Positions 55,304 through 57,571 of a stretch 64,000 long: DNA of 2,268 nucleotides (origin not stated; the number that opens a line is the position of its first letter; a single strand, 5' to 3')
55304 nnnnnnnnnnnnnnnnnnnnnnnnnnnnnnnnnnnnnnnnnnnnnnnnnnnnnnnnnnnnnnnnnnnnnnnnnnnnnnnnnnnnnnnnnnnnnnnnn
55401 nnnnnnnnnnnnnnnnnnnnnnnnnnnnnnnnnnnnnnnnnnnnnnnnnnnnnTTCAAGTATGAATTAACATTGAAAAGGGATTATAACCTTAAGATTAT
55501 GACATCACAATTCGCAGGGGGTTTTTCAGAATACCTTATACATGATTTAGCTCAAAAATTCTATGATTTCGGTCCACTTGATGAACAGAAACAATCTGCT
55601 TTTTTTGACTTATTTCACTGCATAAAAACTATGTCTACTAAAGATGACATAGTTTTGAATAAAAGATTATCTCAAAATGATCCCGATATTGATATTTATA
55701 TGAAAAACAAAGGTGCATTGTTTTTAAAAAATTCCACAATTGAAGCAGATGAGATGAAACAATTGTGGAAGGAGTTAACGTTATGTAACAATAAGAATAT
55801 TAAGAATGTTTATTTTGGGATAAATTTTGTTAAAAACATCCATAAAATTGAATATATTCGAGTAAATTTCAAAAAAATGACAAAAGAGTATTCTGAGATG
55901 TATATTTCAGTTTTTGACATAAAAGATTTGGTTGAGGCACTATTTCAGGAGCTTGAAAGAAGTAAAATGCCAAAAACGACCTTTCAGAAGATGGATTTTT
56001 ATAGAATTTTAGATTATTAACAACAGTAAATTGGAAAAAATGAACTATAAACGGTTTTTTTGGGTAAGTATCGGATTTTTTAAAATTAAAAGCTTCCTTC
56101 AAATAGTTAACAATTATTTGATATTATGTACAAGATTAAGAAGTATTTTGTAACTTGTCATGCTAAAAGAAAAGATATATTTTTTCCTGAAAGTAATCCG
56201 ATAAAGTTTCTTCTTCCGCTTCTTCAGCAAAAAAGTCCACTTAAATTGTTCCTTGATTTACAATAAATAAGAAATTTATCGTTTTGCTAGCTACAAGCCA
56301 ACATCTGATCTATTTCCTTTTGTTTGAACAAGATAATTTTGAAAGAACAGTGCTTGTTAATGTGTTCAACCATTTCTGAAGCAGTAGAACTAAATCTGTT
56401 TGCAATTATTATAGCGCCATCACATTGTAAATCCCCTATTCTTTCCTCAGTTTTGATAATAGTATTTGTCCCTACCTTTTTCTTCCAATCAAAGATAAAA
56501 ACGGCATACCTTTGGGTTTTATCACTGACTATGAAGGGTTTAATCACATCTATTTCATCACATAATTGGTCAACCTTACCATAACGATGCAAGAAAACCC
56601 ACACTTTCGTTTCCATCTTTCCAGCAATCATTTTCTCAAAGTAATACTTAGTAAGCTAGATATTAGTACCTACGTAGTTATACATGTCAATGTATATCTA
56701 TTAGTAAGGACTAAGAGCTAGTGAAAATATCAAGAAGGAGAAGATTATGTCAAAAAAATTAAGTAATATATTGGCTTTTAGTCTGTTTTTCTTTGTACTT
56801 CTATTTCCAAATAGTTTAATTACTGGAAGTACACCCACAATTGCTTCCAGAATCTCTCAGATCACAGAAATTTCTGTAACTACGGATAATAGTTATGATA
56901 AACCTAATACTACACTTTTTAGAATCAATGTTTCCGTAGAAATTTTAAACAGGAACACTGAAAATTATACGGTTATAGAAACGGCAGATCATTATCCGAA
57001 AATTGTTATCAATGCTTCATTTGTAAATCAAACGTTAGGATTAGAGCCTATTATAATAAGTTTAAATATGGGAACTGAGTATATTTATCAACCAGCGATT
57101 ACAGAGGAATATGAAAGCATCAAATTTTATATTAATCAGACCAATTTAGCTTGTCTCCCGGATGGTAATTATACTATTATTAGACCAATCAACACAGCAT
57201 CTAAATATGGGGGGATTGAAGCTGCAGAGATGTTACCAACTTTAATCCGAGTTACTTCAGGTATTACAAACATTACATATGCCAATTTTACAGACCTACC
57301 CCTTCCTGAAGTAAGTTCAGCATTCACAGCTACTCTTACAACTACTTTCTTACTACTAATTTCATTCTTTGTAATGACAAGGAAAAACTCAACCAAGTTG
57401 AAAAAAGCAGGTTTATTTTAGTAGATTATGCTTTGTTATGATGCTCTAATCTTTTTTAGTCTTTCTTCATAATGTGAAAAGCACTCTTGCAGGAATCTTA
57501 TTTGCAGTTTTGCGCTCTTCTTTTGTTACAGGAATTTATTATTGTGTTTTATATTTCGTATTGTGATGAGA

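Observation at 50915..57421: Island of secreted/membrane-anchored putative glycoproteins and orphan genes between tRNA-Leu(UAA) and the giant ORF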

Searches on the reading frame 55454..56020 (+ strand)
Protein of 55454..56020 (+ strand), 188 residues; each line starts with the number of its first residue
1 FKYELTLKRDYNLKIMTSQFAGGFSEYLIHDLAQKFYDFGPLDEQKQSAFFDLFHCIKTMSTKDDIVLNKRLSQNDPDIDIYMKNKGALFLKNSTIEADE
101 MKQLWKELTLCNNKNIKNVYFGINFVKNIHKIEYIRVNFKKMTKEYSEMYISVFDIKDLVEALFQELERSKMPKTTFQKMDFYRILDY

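Call 59: predict_structure(alignment_id=A2)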
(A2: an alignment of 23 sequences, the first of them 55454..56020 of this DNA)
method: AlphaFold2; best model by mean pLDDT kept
length: 188 residues; sequences in the alignment: 23
mean_pLDDT: 82.0   pTM: 0.79
mean pLDDT of the five models: 82.0, 81.7, 81.4, 80.9, 80.8
residues with pLDDT >= 90: 102; 70-90: 42; 50-70: 22; < 50: 22
segments of 3 or more residues with pLDDT < 50: 1-22
pLDDT, mean of each block of 10 residues (from residue 1): 33 42 71 92 75 94 95 90 96 92 96 96 90 93 96 91 86 63 63
secondary structure, 60 per line:
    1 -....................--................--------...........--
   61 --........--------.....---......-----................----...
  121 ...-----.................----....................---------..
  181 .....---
elements in order: H2-21 H24-39 H48-58 E66-70 E79-83 E87-92 H98-113 E118-123 H129-145 E150-155 H156-169 H179-185

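Call 62: fold_search(model_id=the predicted structure, library=pdb)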
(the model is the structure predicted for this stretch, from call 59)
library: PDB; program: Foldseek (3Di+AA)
matches with E <= 10: 473; with E <= 0.001: 0
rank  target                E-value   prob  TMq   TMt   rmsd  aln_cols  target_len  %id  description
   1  1ww1_A                1.1e-01  0.95  0.30  0.23   6.2       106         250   13  Crystal structure of tRNase Z from Thermotoga maritima (released 2005-02-22)
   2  8iey_A                1.4e-01  0.47  0.25  0.15   7.8        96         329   22  Aquifex aeolicus TsaD-TsaB (released 2024-03-20)
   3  2vld_B                1.6e-01  0.63  0.30  0.26   5.4       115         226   11  crystal structure of a repair endonuclease from Pyrococcus abyssi (released 2009-05-19)
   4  2vld_A                1.7e-01  0.60  0.30  0.26   5.4       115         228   11  crystal structure of a repair endonuclease from Pyrococcus abyssi (released 2009-05-19)
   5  8q3y_A                2.6e-01  0.69  0.39  0.20   7.8       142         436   12  Crystal structure of apo Can2 from Thermoanaerobacter brockii (released 2023-11-22)
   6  7ejw_B                3.5e-01  0.54  0.29  0.22   9.1       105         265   10  Crystal structure of FleN in complex with FleQ AAA+ doamain (released 2021-12-22)
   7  8hil_E                4.0e-01  0.18  0.29  0.27  10.2       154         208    8  A cryo-EM structure of B. oleracea RNA polymerase V at 3.57 Angstrom (released 2023-03-22)
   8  8p53_A                4.2e-01  0.51  0.29  0.22   9.1       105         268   10  Cryo-EM structure of the c-di-GMP-free FleQ-FleN master regulator complex of P. aeruginosa (released 2023-12-13)
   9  5j1j_A                4.5e-01  0.30  0.25  0.18   9.5       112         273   12  Structure of FleN-AMPPNP complex (released 2017-03-29)
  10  9h03_A                5.1e-01  0.69  0.22  0.04   3.2        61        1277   15  NMHase, dihydrouridine, 2.1A, CC_mask=0.7859 (released 2025-10-15)
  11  2ymb_A                5.4e-01  0.94  0.33  0.40   2.2        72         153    6  Structures of MITD1 (released 2012-10-24)
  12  8pb9_A                5.4e-01  0.47  0.29  0.22   9.3       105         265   10  Cryo-EM structure of the c-di-GMP-bound FleQ-FleN master regulator complex from Pseudomonas aeruginosa (released 2023-12-13)
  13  6jhk_B                5.7e-01  0.38  0.28  0.41  10.4       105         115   10  Crystal Structure of Bacillus subtilis RsbS (released 2019-09-11)
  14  2b2x_A                6.0e-01  0.23  0.25  0.25   6.2        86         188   16  VLA1 RdeltaH I-domain complexed with a quadruple mutant of the AQC2 Fab (released 2006-04-18)
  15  4bmo_B                6.0e-01  0.18  0.24  0.32   8.3       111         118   11  Crystal Structure of Bacillus cereus Ribonucleotide Reductase di- iron NrdF in Complex with NrdI (1.8 A resolution) (released 2014-03-19)
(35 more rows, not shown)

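Call 67: fold_search(model_id=the predicted structure, library=viral)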
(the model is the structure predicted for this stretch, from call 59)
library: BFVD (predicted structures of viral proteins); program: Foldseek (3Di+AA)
matches with E <= 10: 437; with E <= 0.001: 0
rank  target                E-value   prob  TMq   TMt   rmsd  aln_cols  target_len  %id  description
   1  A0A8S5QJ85            7.1e-03  0.98  0.38  0.27  10.1       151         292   14  Restriction endonuclease [Siphoviridae sp. ctezl47]
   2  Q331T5                2.2e-02  0.57  0.29  0.27  13.1       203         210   12  (no name in the UniProt tables at hand)
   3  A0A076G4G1            6.3e-02  1.00  0.38  0.48   3.1        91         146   11  Uncharacterized protein [Vibrio phage ICP2_2011_A]
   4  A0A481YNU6            7.5e-02  0.57  0.35  0.30  13.9       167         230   16  Putative DNA-directed RNA polymerase subunit 5 [Pithovirus LCDPAC02]
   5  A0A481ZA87            1.1e-01  0.23  0.28  0.25  14.2       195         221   11  DNA-directed RNA polymerase subunit 5 [Pithovirus LCPAC401]
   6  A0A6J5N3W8            1.4e-01  0.94  0.28  0.16   3.6        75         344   16  ATP-dependent Clp protease proteolytic subunit [uncultured Caudovirales phage]
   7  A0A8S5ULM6            1.6e-01  0.60  0.33  0.09  12.7       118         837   14  HSP90 family protein [Myoviridae sp. ctCo31]
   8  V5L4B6                1.8e-01  0.54  0.30  0.32  10.2       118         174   14  (no name in the UniProt tables at hand)
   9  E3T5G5                1.8e-01  0.33  0.34  0.23   8.3       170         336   15  Uncharacterized protein [Cafeteria roenbergensis virus (strain BV-PW1)]
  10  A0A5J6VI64            1.8e-01  0.30  0.33  0.32   9.8       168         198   13  Restriction endonuclease type IV Mrr domain-containing protein [Megaviridae environmental sample]
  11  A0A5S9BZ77            2.5e-01  0.23  0.27  0.21  14.2       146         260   14  DNA methyltransferase [Tenacibaculum phage PTm1]
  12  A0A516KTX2            2.6e-01  0.57  0.37  0.28  10.9       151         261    9  (no name in the UniProt tables at hand)
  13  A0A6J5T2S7            3.1e-01  0.47  0.33  0.41   6.3       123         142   15  PD-(D/E)XK nuclease domain-containing protein [uncultured Caudovirales phage]
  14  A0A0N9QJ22            3.1e-01  0.28  0.27  0.36  11.0       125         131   15  Uncharacterized protein [Chrysochromulina ericina virus CeV-01B]
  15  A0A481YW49            3.1e-01  0.25  0.31  0.29  15.0       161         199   12  DNA-directed RNA polymerase subunit 5 [Marseillevirus LCMAC103]
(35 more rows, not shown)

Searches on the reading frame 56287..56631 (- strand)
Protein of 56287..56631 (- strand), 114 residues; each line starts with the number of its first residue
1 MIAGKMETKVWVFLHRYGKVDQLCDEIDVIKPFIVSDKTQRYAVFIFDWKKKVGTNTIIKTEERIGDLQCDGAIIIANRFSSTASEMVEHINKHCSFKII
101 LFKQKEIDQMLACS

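Call 8: search_protein_families(library=pfam, proteins=[window:56287-56631:-], max_evalue=1)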
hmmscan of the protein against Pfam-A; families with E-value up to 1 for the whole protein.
window:56287-56631:- (114 aa): 4 families
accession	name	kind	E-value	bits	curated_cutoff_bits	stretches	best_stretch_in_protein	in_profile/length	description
PF04471.18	Mrr_cat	-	0.0063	17.1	21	1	26-111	35-115/115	Restriction endonuclease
PF22722.2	NA-iREase1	-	0.025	15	27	1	36-94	35-94/106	NACHT-associated inactive Restriction Endonuclease 1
PF03485.21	Arg_tRNA_synt_N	-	0.11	13.5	21.5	1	59-102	26-70/85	Arginyl tRNA synthetase N terminal domain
PF20956.2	DUF4931_C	-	0.12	12.8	28.6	0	12-55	37-83/119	Domain of unknown function (DUF4931) C-terminal domain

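Call 9: search_protein_families(library=ncbifam, proteins=[window:56287-56631:-], max_evalue=1)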
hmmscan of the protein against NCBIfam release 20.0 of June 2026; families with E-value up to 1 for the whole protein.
window:56287-56631:- (114 aa): 0 families

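Call 16: search_protein_families(library=padloc, proteins=[window:56287-56631:-], max_evalue=1)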
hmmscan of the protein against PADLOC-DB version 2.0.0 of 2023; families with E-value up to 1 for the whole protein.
window:56287-56631:- (114 aa): 1 family
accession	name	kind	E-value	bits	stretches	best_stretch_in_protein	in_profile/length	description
PDLC03455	REase_II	-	0.0053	14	1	15-104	262-349/382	Type II restriction enzyme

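Call 17: search_protein_families(library=phrogs, proteins=[window:56287-56631:-], max_evalue=1)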
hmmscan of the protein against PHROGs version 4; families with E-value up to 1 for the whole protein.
window:56287-56631:- (114 aa): 3 families
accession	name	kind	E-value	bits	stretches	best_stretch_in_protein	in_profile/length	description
phrog_8219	-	unknown function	0.025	15.1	1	59-99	37-77/246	-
phrog_10283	-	unknown function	0.14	13.1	1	76-109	6-39/44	-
phrog_29905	-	unknown function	0.15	13.1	1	30-65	16-49/60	-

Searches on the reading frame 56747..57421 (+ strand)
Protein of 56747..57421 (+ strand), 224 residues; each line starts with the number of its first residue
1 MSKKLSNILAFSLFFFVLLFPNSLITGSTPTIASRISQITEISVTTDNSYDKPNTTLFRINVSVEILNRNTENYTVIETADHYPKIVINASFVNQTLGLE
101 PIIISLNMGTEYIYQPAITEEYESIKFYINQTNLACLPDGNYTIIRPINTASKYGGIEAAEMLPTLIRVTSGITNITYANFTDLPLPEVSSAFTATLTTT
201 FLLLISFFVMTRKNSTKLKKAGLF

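Call 8: search_protein_families(library=pfam, proteins=[window:56747-57421:+], max_evalue=1)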
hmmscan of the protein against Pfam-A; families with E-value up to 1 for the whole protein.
window:56747-57421:+ (224 aa): 0 families

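Call 9: search_protein_families(library=ncbifam, proteins=[window:56747-57421:+], max_evalue=1)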
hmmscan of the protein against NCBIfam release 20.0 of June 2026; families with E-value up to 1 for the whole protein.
window:56747-57421:+ (224 aa): 0 families

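Call 16: search_protein_families(library=padloc, proteins=[window:56747-57421:+], max_evalue=1)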
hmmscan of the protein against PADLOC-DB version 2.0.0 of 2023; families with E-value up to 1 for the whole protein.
window:56747-57421:+ (224 aa): 0 families

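Call 17: search_protein_families(library=phrogs, proteins=[window:56747-57421:+], max_evalue=1)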
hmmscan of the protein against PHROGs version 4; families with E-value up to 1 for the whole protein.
window:56747-57421:+ (224 aa): 0 families

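Call 42: find_encoding_contigs(protein=window:56747-57421:+, flank=10000, max_places=4)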
Protein window:56747-57421:+ (224 aa): 7 contigs read that carry it; 4 places shown.
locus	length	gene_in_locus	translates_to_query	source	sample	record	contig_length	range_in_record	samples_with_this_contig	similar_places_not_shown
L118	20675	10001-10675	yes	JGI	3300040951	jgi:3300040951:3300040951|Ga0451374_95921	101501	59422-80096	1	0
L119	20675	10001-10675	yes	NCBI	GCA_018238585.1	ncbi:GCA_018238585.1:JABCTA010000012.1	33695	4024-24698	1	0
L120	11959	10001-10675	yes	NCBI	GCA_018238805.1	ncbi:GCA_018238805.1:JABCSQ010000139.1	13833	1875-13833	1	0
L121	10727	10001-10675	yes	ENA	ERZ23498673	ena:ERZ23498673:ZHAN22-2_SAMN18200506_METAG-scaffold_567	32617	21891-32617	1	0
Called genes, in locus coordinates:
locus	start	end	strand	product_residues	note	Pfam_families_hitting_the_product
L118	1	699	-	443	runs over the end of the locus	PF22023:Pus10_THUMP_arc, PF21238:Pus10_C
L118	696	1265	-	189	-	-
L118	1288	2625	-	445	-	PF02881:SRP54_N, PF06414:Zeta_toxin (weak), PF07693:KAP_NTPase (weak), PF13401:AAA_22 (weak), PF00448:SRP54, PF01656:CbiA (weak), PF02978:SRP_SPB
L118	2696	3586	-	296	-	PF04519:Bactofilin (faint)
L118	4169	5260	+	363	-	-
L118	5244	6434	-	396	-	-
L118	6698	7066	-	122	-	-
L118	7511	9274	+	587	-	-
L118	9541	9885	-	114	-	-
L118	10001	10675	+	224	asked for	-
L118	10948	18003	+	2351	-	-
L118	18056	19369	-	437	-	PF01336:tRNA_anti-codon, PF00152:tRNA-synt_2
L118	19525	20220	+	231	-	PF00696:AA_kinase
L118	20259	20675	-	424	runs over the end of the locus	PF03463:eRF1_1, PF18854:baeRF_family10, PF03464:eRF1_2, PF18859:acVLRF1, PF03465:eRF1_3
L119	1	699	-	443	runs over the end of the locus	PF22023:Pus10_THUMP_arc, PF21238:Pus10_C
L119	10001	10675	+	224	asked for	-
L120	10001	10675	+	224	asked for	-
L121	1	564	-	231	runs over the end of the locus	PF04919:DUF655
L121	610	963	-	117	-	PF03874:RNA_pol_Rpb4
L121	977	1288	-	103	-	PF01157:Ribosomal_L21e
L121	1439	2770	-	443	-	PF22023:Pus10_THUMP_arc, PF21238:Pus10_C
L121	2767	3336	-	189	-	-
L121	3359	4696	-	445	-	PF02881:SRP54_N, PF06414:Zeta_toxin, PF07693:KAP_NTPase (weak), PF13401:AAA_22, PF00448:SRP54, PF01656:CbiA (weak), PF13671:AAA_33 (faint), PF02978:SRP_SPB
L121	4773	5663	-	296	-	PF04519:Bactofilin (faint)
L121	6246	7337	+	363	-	-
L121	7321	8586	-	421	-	-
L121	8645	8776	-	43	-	PF00152:tRNA-synt_2 (weak)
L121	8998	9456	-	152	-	-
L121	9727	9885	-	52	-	-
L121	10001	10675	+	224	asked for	-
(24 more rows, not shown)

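Call 46: search_protein_families(library=pfam, proteins=[L121:8998-9456:-, L121:9727-9885:-], max_evalue=0.1)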
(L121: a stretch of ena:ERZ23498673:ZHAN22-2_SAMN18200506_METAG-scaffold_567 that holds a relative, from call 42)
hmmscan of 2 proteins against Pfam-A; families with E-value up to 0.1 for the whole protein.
L121:8998-9456:- (152 aa): 0 families

L121:9727-9885:- (52 aa): 1 family
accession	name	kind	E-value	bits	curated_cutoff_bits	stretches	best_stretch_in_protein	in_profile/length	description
PF14868.11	DUF4487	-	0.0068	15.5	25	1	5-47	291-333/583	Domain of unknown function (DUF4487)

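Call 47: search_protein_families(library=padloc, proteins=[L121:8998-9456:-, L121:9727-9885:-], max_evalue=0.1)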
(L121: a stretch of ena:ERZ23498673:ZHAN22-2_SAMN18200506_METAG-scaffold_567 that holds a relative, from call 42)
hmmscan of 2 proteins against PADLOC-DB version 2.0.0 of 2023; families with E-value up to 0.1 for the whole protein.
L121:8998-9456:- (152 aa): 0 families

L121:9727-9885:- (52 aa): 0 families
